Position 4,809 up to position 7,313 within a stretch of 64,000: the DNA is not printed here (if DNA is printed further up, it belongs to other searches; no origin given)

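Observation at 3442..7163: Four-gene operon headed by a PrimPol(AEP)-SF2 helicase fusion and ending in a NUDIX hydrolase: candidate uncharacterised system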

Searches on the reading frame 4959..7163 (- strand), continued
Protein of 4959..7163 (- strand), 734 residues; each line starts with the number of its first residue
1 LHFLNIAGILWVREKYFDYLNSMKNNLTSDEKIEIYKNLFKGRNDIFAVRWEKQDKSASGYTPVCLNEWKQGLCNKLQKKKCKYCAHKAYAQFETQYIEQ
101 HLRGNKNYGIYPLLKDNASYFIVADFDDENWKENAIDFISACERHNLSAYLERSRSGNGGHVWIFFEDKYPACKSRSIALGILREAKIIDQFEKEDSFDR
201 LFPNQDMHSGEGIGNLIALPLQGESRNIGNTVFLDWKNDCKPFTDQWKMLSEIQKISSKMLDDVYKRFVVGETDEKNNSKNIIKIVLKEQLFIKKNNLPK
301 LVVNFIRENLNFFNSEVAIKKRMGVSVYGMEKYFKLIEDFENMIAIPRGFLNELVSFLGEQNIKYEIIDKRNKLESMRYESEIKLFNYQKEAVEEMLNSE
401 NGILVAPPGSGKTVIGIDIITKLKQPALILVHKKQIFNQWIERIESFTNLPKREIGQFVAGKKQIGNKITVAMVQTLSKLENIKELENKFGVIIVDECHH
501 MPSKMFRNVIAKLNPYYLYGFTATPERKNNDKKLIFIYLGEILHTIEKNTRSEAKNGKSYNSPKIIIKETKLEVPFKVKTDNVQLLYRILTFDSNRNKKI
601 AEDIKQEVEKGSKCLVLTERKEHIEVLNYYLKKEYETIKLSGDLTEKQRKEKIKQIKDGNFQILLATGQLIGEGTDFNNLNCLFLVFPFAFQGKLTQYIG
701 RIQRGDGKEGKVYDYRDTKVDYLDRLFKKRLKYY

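Call 18: find_encoding_contigs(protein=P0060, flank=8000, max_places=3)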
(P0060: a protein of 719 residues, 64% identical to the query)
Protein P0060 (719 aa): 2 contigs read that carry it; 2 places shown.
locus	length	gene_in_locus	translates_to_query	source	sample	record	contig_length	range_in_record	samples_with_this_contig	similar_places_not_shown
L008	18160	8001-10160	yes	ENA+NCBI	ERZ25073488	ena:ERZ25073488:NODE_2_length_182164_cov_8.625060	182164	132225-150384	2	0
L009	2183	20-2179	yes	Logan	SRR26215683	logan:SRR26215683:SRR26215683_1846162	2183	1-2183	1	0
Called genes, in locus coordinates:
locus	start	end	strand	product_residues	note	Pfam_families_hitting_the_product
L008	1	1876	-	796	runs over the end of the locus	PF01564:Spermine_synth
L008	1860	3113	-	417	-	PF00924:MS_channel_2nd, PF21082:MS_channel_3rd (faint)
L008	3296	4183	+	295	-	PF00006:ATP-synt_ab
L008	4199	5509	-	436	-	PF13173:AAA_14, PF13635:DUF4143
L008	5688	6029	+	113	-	PF05973:Gp49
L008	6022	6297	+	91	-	PF13744:HTH_37, PF12844:HTH_19, PF13560:HTH_31, PF01381:HTH_3, PF13443:HTH_26 (weak)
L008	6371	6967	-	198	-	PF13635:DUF4143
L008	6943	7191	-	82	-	-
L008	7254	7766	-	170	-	PF13560:HTH_31, PF01381:HTH_3, PF12844:HTH_19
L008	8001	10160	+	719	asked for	PF22548:AEP-TOTE, PF00270:DEAD, PF04851:ResIII, PF00271:Helicase_C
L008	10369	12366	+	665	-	PF00069:Pkinase, PF07714:PK_Tyr_Ser-Thr, PF06293:Kdo, PF03109:ABC1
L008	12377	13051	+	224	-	-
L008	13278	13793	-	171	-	PF00364:Biotin_lipoyl, PF25917:BSH_RND (weak)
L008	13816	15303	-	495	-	PF00289:Biotin_carb_N, PF02222:ATP-grasp, PF02786:CPSase_L_D2, PF07478:Dala_Dala_lig_C (weak), PF02785:Biotin_carb_C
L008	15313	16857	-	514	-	PF01039:Carboxyl_trans, PF03255:ACCA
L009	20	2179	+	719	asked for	PF22548:AEP-TOTE, PF00270:DEAD, PF04851:ResIII, PF00271:Helicase_C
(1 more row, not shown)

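Call 19: find_encoding_contigs(protein=P0003, flank=8000, max_places=3)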
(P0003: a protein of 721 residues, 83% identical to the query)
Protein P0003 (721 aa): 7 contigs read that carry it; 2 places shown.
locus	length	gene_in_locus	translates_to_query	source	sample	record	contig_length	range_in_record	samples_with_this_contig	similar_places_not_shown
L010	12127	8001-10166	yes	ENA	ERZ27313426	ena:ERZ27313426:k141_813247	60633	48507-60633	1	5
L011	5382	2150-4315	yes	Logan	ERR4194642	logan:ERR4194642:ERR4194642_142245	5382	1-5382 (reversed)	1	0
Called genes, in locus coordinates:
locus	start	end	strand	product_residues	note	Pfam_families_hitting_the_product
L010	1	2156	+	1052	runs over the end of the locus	PF04313:HSDR_N, PF04851:ResIII, PF18766:SWI2_SNF2, PF22679:T1R_D3-like, PF11867:T1RH-like_C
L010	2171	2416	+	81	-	PF04014:MazE_antitoxin (weak)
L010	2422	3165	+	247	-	PF04471:Mrr_cat, PF13156:Mrr_cat_2 (weak), PF22722:NA-iREase1, PF01396:Zn_ribbon_Top1, PF06839:Zn_ribbon_GRF (faint)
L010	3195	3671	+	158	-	-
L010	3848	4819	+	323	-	-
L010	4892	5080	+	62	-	PF11242:DUF2774 (weak)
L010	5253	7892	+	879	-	PF07517:SecA_DEAD, PF01043:SecA_PP_bind, PF21090:P-loop_SecA, PF07516:SecA_SW, PF02810:SEC-C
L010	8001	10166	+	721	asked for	PF22548:AEP-TOTE, PF04851:ResIII, PF18766:SWI2_SNF2 (weak), PF00270:DEAD, PF00271:Helicase_C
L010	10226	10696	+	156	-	PF19652:DUF6155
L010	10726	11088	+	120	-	PF11535:Calci_bind_CcbP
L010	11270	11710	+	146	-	PF13613:HTH_Tnp_4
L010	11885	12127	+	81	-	?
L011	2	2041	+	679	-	?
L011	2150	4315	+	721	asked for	PF22548:AEP-TOTE, PF04851:ResIII, PF18766:SWI2_SNF2 (weak), PF00270:DEAD, PF00271:Helicase_C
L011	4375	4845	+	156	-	PF19652:DUF6155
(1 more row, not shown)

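Call 20: find_encoding_contigs(protein=P0002, flank=8000, max_places=2)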
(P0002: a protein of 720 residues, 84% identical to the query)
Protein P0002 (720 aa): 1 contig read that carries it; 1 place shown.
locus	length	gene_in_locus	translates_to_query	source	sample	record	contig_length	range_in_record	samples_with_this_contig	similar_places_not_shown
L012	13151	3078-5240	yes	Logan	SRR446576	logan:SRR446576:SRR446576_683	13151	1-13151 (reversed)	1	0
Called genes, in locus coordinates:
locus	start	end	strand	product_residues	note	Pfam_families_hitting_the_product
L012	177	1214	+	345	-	PF09587:PGA_cap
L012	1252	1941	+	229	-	-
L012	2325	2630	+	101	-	PF01909:NTP_transf_2, PF18765:Polbeta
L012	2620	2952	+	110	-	PF01934:HepT-like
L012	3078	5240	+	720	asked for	PF22548:AEP-TOTE, PF04851:ResIII, PF00270:DEAD, PF00271:Helicase_C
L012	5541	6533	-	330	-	-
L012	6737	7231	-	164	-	-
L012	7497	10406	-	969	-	PF02811:PHP, PF13304:AAA_21 (weak)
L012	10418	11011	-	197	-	PF00702:Hydrolase, PF13419:HAD_2, PF12689:Acid_PPase (weak)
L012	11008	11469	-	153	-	PF01230:HIT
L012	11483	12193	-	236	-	PF01872:RibD_C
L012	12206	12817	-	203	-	PF01725:Ham1p_like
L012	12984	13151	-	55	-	?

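Call 21: find_encoding_contigs(protein=P0009, flank=8000, max_places=2)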
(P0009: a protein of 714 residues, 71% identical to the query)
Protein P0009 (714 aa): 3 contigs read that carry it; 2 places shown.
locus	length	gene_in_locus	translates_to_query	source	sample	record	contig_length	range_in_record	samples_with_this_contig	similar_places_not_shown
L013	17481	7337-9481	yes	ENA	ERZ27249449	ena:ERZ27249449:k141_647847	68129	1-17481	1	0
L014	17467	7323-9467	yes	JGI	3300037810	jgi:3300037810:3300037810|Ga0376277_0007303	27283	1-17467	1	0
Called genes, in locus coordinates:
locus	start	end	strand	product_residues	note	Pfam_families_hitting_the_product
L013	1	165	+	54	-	?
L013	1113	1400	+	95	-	-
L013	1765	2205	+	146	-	-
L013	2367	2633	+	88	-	-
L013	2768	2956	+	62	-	-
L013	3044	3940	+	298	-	PF02661:Fic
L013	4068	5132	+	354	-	PF02661:Fic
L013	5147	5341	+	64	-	-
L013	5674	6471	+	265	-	-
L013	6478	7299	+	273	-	PF08843:AbiEii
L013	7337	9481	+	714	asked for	PF22548:AEP-TOTE, PF04851:ResIII, PF00270:DEAD, PF00271:Helicase_C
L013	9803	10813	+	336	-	PF12686:DUF3800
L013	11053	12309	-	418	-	PF04055:Radical_SAM, PF06463:Mob_synth_C (weak)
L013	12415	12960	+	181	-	PF28549:NDPSase_N, PF00293:NUDIX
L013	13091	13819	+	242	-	PF18915:DUF5667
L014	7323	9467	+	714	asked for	PF22548:AEP-TOTE, PF04851:ResIII, PF00270:DEAD, PF00271:Helicase_C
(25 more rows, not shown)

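Call 23: find_related_loci(query=window:4959-7097:-, collection=genome_contigs, flank=10000)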
Query window:4959-7097:- (712 aa) in genome_contigs; peptide patterns used: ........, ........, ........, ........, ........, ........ (x = any residue, [..] = any of these).
586 stretches matched a pattern; 32 encode a relative of the query (tblastn E <= 1e-3); 32 distinct loci.
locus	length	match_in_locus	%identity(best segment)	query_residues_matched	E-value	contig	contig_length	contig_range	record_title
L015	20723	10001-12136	84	1-712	0e+0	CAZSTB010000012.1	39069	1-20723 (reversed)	MAG TPA_asm: uncultured Bdellovibrionales bacterium isolate SRP011637_co1_57 genome assembly, contig: NODE_207_length_39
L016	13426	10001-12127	83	4-712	0e+0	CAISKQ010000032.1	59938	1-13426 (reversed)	uncultured bacterium isolate LJ_bin-4100 genome assembly, contig: bin-4100:32/67, whole genome shotgun sequence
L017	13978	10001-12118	70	5-712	0e+0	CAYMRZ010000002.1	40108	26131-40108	MAG TPA_asm: uncultured Bdellovibrionales bacterium isolate SRP332253_co1_286 genome assembly, contig: NODE_1231_length_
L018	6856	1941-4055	68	5-712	0e+0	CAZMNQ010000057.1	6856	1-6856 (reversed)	MAG TPA_asm: uncultured Bdellovibrionales bacterium isolate SRP118108_co4_325 genome assembly, contig: NODE_12345_length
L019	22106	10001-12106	64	5-712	0e+0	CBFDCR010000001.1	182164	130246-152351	MAG TPA_asm: uncultured bacterium isolate SRR26215683_binner23_Refined_38 genome assembly, contig: ERZ25073488.2, whole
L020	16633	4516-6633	62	4-702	0e+0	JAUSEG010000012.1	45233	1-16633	MAG: bacterium isolate E14_maxbin.173 E14_k141_496176, whole genome shotgun sequence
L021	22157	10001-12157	61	4-712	0e+0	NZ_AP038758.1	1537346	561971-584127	Minisyncoccus archaeiphilus strain PMX.108 chromosome, complete genome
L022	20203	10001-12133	60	7-712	0e+0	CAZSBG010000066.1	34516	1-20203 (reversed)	MAG TPA_asm: uncultured Cytophagia bacterium isolate SRP141376_co4_290 genome assembly, contig: NODE_2243_length_34516_c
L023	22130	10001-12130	59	4-705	0e+0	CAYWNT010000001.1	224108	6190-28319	MAG TPA_asm: uncultured Gammaproteobacteria bacterium isolate SRP077602_co7_178 genome assembly, contig: NODE_60_length_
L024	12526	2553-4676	61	9-712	0e+0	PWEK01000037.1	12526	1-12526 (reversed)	MAG: Elusimicrobia bacterium isolate T1Sed10_83R1 T1-Sed10-C5290, whole genome shotgun sequence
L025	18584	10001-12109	50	5-712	0e+0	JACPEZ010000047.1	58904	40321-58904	MAG: Candidatus Daviesbacteria bacterium isolate NC_groundwater_348_Ag_B-0.1um_41_18 GD18-4_B1_scaffold_1105666, whole g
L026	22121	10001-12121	50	5-712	0e+0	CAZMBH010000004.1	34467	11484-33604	MAG TPA_asm: uncultured Gammaproteobacteria bacterium isolate binchicken_co220_132 genome assembly, contig: NODE_701_len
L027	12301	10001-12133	48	4-712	0e+0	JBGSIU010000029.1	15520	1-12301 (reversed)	MAG: Patescibacteria group bacterium isolate JTS-AC14 k141_732335, whole genome shotgun sequence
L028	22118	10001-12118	47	4-712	0e+0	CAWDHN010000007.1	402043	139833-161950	MAG: uncultured Rikenellaceae bacterium isolate MFD04716.bin.1.53 genome assembly, contig: contig_23577, whole genome sh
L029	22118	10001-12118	47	4-712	0e+0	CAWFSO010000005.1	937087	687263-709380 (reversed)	MAG: uncultured Rikenellaceae bacterium isolate MFD00905.bin.1.61 genome assembly, contig: contig_2298, whole genome sho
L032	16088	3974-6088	68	5-712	0e+0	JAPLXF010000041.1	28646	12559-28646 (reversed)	MAG: Candidatus Moraniibacteriota bacterium isolate LacPavin_0920_SED1_MAG_40_9 LacPavin_0920_SED1_scaffold_1861411, who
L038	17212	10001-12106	43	2-712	0e+0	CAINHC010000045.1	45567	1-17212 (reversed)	uncultured bacterium isolate AM-lipid-01-D7_bin-0575 genome assembly, contig: bin-0575:45/52, whole genome shotgun seque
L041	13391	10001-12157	65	1-712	0e+0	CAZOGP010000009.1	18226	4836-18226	MAG TPA_asm: uncultured Candidatus Saccharibacteria bacterium isolate binchicken_co387_482 genome assembly, contig: NODE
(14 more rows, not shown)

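Call 27: search_protein_families(library=pfam, proteins=[L017:8934-9995:+, L023:8913-9998:+, L038:8932-10002:+, L024:4708-5745:+, L041:6875-8050:+, L041:8281-9999:+, L032:2399-3952:+, L028:12141-13469:+, L021:8397-9185:+, L018:4076-4780:+], max_evalue=0.01)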
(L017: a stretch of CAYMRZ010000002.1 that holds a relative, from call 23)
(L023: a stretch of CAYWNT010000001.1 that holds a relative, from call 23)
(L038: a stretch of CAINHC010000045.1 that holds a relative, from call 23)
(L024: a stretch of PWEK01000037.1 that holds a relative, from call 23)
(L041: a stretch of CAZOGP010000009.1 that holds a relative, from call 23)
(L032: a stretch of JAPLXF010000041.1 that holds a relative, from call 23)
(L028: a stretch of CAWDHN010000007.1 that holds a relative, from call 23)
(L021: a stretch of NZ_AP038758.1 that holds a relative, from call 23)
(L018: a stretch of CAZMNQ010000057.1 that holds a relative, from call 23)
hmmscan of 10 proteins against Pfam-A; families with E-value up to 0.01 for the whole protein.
L017:8934-9995:+ (353 aa): 7 families
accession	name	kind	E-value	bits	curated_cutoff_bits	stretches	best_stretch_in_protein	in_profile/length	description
PF02661.23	Fic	-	2.6e-14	54.3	24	1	110-220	2-93/93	Fic/DOC family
PF22168.2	DIP2311-like_C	-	0.0002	22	27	1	315-351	25-61/63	Transcriptional regulator DIP2311-like, C-terminal domain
PF12802.13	MarR_2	-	0.001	19.6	27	1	309-346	19-57/61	MarR family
PF24033.1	DUF7342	-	0.0033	17.8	31.6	1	310-351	18-59/150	Family of unknown function (DUF7342)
PF07023.17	DUF1315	-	0.0059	17.1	25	0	11-41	4-33/82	Protein of unknown function (DUF1315)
PF01978.25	TrmB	-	0.0062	16.8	25.6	0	308-350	21-62/68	Sugar-specific transcriptional regulator TrmB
PF01022.26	HTH_5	-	0.0098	16.2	22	0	308-335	14-41/47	Bacterial regulatory protein, arsR family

L023:8913-9998:+ (361 aa): 3 families
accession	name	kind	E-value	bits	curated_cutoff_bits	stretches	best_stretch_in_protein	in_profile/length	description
PF21248.3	SoFic-like_C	-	1.1e-26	93.3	27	1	281-354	2-75/76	Protein adenylyltransferase SoFic-like, C-terminal domain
PF13784.11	Fic_N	-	6.9e-25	87.3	26.7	1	27-108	1-82/82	Fic/DOC family N-terminal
PF02661.23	Fic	-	1.1e-17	65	24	1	117-215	3-93/93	Fic/DOC family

L038:8932-10002:+ (356 aa): 4 families
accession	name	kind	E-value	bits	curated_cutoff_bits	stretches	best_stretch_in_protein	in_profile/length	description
PF02661.23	Fic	-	3.9e-12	47.3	24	1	112-222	2-93/93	Fic/DOC family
PF12802.13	MarR_2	-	8.7e-05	23.1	27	1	304-345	12-53/61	MarR family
PF01978.25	TrmB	-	0.00033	20.9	25.6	1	310-354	20-63/68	Sugar-specific transcriptional regulator TrmB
PF22168.2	DIP2311-like_C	-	0.00073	20.2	27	1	311-355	18-62/63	Transcriptional regulator DIP2311-like, C-terminal domain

L024:4708-5745:+ (345 aa): 11 families
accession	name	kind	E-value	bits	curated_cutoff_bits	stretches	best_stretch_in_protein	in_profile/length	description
PF02661.23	Fic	-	4.5e-21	75.9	24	1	102-207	2-93/93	Fic/DOC family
PF13784.11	Fic_N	-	1e-05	25.9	26.7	1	39-91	27-78/82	Fic/DOC family N-terminal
PF08279.18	HTH_11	-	3.2e-05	24.1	25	1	289-330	2-46/55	HTH domain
PF01978.25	TrmB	-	0.00021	21.5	25.6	1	297-342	18-63/68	Sugar-specific transcriptional regulator TrmB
PF13412.12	HTH_24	-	0.00024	21.1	21.9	1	285-330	1-46/48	Winged helix-turn-helix DNA-binding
PF22168.2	DIP2311-like_C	-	0.00031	21.4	27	1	297-344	15-62/63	Transcriptional regulator DIP2311-like, C-terminal domain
PF13518.12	HTH_28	-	0.00086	19.8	25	1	290-330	3-41/52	Helix-turn-helix domain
PF04492.19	Phage_rep_O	-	0.0031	18.4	28.7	1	294-335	42-83/95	Bacteriophage replication protein O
PF21248.3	SoFic-like_C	-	0.0035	18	27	1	303-343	32-72/76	Protein adenylyltransferase SoFic-like, C-terminal domain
PF13463.12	HTH_27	-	0.0078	16.9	22.2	0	299-342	16-62/68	Winged helix DNA-binding domain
PF01047.28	MarR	-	0.0078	16.5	24.6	0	288-329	4-45/59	MarR family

L041:6875-8050:+ (391 aa): 7 families
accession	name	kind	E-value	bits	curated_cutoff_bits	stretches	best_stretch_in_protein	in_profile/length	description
PF13784.11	Fic_N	-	1.4e-23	83.2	26.7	1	53-131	3-81/82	Fic/DOC family N-terminal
PF02661.23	Fic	-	8.5e-17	62.2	24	1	139-243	2-93/93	Fic/DOC family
PF01047.28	MarR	-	3.8e-05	23.9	24.6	1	328-368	7-47/59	MarR family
PF12802.13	MarR_2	-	0.00012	22.6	27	1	329-368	10-50/61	MarR family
PF13412.12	HTH_24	-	0.00024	21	21.9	1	328-369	7-48/48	Winged helix-turn-helix DNA-binding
PF11972.14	HTH_13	-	0.00037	20.9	26.1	1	328-378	3-49/54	HTH DNA binding domain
PF21248.3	SoFic-like_C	-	0.00045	20.8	27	1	327-372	19-64/76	Protein adenylyltransferase SoFic-like, C-terminal domain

L041:8281-9999:+ (572 aa): 15 families
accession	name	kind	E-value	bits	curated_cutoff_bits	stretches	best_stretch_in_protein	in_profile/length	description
PF05970.20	PIF1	-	2.1e-30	106.4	25.9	1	9-153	18-163/223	PIF1-like helicase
PF14493.12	HTH_40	-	2.3e-18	66.7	27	1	474-567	1-89/89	Helix-turn-helix domain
PF13245.12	AAA_19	-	3.2e-13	50.4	25.1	1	4-146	2-133/134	AAA domain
PF13604.12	AAA_30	-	4.9e-09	36.6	27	1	3-146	6-132/191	AAA domain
PF21530.3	Pif1_2B_dom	-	1.1e-06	28.7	23.9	1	272-307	9-45/47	DNA helicase Pif1, 2B domain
PF13401.12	AAA_22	-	1.4e-05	25.9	27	1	13-137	5-122/130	AAA domain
PF13086.12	AAA_11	-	0.00012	22.3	27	0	5-38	8-42/257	AAA domain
PF07728.20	AAA_5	-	0.00028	21.4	22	1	15-108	1-80/139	AAA domain (dynein-related subfamily)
PF03266.21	NTPase_1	-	0.00063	20.1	23.9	0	15-40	1-26/168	NTPase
PF18335.7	SH3_13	-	0.00065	19.9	41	1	281-313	26-58/65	ATP-dependent RecD-like DNA helicase SH3 domain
PF13191.12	AAA_16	-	0.00069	20.6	32.6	1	13-40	24-51/167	AAA ATPase domain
PF20720.3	nSTAND3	-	0.0012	19.1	27.2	1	5-45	9-49/155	Novel STAND NTPase 3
PF13538.12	UvrD_C_2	-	0.0024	18.2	27.4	1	352-391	1-47/52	UvrD-like helicase C-terminal domain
PF13479.12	AAA_24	-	0.0069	16.7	27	0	13-124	2-94/195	AAA domain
PF00270.35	DEAD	-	0.0098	16.1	26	0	3-30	4-31/167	DEAD/DEAH box helicase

L032:2399-3952:+ (517 aa): 23 families
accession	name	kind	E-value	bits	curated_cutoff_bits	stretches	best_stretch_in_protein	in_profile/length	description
PF05970.20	PIF1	-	1.3e-41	143.1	25.9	1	11-184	20-195/223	PIF1-like helicase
PF13604.12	AAA_30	-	2.1e-16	60.6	27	1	3-197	6-175/191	AAA domain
PF13245.12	AAA_19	-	6.2e-14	52.8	25.1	1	3-145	1-132/134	AAA domain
PF21530.3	Pif1_2B_dom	-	7.7e-08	32.4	23.9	1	257-299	4-47/47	DNA helicase Pif1, 2B domain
PF13401.12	AAA_22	-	4.2e-07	30.8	27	1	15-137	7-122/130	AAA domain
PF07728.20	AAA_5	-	7.4e-06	26.5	22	1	15-117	1-89/139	AAA domain (dynein-related subfamily)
PF01443.25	Viral_helicase1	-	1.2e-05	25.6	21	0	19-111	4-76/228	Viral superfamily 1 RNA helicase core domain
PF20720.3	nSTAND3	-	0.00017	21.7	27.2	1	4-43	8-47/155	Novel STAND NTPase 3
PF03266.21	NTPase_1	-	0.00032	21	23.9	1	15-45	1-31/168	NTPase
PF12775.13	AAA_7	-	0.00032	20.7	25.8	1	9-56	29-77/181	P-loop containing dynein motor region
PF13191.12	AAA_16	-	0.00034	21.6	32.6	1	15-41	26-52/167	AAA ATPase domain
PF07693.20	KAP_NTPase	-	0.00036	20.3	20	1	12-105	19-98/293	KAP family P-loop domain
PF18335.7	SH3_13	-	0.0005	20.2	41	1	270-304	25-59/65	ATP-dependent RecD-like DNA helicase SH3 domain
PF02689.20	Herpes_Helicase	-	0.00069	18.2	27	0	332-381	719-770/808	Helicase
PF13173.12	AAA_14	-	0.00089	19.7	27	1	16-107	5-75/129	AAA domain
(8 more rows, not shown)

L028:12141-13469:+ (442 aa): 4 families
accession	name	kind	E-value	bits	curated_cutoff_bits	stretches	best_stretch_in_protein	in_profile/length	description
PF13749.12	HATPase_c_4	-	3.9e-17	62.5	26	1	276-362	1-88/89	Putative ATP-dependent DNA helicase recG C-terminal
PF04326.19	SLFN_AlbA_2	-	1.4e-14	55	25.3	1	3-108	1-117/118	Schlafen, AlbA_2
PF08220.18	HTH_DeoR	-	0.00049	20.2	21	1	381-428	1-48/57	DeoR-like helix-turn-helix domain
PF22168.2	DIP2311-like_C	-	0.0065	17.2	27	0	382-429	7-53/63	Transcriptional regulator DIP2311-like, C-terminal domain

L021:8397-9185:+ (262 aa): 2 families
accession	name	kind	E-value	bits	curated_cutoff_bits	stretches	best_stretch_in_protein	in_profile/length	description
PF13338.12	AbiEi_4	-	0.00022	21.7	25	1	21-72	3-48/49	Transcriptional regulator, AbiEi antitoxin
PF21100.3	MCM_C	-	0.0092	16.2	27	0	45-66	36-57/64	MCM protein C-terminal winged helix-turn-helix domain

L018:4076-4780:+ (234 aa): 0 families

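Call 33: find_encoding_contigs(protein=P0015, flank=8000, max_places=2)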
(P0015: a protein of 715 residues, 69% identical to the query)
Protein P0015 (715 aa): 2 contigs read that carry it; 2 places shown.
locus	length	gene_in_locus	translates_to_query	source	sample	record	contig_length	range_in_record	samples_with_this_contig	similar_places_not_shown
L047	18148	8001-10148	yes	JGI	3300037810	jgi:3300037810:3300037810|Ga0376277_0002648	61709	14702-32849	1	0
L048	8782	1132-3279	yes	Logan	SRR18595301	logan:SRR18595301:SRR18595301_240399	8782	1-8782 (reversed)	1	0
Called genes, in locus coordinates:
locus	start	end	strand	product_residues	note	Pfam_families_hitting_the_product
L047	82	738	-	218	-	-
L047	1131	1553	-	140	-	PF13671:AAA_33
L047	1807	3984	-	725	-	PF26109:WHD_BrxR (faint)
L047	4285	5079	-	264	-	-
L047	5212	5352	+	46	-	-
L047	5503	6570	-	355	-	PF02661:Fic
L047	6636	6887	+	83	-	-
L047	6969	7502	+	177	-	PF19652:DUF6155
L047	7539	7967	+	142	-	PF01652:IF4E (weak), PF08939:Bles03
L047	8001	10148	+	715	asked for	PF22548:AEP-TOTE, PF00270:DEAD, PF04851:ResIII, PF00271:Helicase_C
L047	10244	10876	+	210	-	PF26915:Phage_P4_cII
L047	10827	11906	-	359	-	PF14350:Beta_protein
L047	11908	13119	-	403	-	PF06114:Peptidase_M78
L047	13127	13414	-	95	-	PF09907:HigB_toxin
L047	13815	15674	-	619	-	PF00270:DEAD, PF04851:ResIII (weak), PF00271:Helicase_C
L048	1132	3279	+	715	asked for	PF22548:AEP-TOTE, PF00270:DEAD, PF04851:ResIII, PF00271:Helicase_C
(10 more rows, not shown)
